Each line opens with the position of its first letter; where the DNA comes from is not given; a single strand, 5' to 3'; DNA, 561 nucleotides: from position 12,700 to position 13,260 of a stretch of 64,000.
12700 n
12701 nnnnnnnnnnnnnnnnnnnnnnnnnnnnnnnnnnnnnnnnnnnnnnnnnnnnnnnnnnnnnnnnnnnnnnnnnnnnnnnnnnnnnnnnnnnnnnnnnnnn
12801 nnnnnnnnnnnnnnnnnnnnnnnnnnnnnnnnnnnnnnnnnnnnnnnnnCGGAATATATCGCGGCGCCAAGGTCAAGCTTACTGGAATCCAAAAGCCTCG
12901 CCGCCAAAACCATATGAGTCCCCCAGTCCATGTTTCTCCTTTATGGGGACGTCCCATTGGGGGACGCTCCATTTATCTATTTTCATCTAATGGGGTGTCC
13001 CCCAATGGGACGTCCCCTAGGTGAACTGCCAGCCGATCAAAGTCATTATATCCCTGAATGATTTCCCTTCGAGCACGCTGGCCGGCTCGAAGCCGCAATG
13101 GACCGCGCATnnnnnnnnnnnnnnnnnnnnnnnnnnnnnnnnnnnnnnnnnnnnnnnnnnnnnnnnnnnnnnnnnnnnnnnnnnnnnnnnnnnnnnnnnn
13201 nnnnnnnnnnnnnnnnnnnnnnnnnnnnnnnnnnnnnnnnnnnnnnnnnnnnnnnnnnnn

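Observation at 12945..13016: Conserved long inverted-repeat element, copy 1, placed exactly between hpnH and the next gene's Shine-Dalgarno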

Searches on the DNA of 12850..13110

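Call 20: search_rna_families(source=window, start=12850, end=13110, threshold=evalue, max_evalue=10)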
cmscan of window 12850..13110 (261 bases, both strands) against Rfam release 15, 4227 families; matches with E-value up to 10: 11.
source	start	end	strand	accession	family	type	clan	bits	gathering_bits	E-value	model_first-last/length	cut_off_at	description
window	12948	13014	+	RF03900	mir-9242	Gene; miRNA;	-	42.4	62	1.5e-06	1-66/66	no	mir-9242 microRNA precursor family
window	12946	13016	+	RF04269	mir-373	Gene; miRNA;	-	39.4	69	1.8e-06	1-69/69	no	mir-373 microRNA precursor family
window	12944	13018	-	RF03503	mir-547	Gene; miRNA;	-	33.3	90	5.2e-06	1-78/78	no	mir-547 microRNA precursor family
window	12939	13022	+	RF03201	mir-617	Gene; miRNA;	-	30.6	80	0.00012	1-82/82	no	mir-617 microRNA precursor family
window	12945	13017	-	RF04104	MIR918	Gene; miRNA;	-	30.4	268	0.00081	92-174/265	no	MIR918 microRNA precursor family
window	12940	13020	+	RF03502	mir-1914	Gene; miRNA;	-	25.3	86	0.022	1-80/80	no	mir-1914 microRNA precursor family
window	12931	13023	+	RF00775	mir-432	Gene; miRNA;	-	21.3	70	0.039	1-87/87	no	mir-432 microRNA precursor family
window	12955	13009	+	RF03731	mir-7371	Gene; miRNA;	-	20.8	62.6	0.21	1-59/59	no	mir-7371 microRNA precursor family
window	12944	13019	+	RF04031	mir-2686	Gene; miRNA;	-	19.6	90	0.14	1-68/68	no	mir-2686 microRNA precursor family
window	12944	13018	+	RF03238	mir-1542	Gene; miRNA;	-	19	70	0.18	1-72/72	no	mir-1542 microRNA precursor family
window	12932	12968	-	RF01371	CRISPR-DR58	Gene; CRISPR;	-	15.4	38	2.3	1-37/37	no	CRISPR RNA direct repeat element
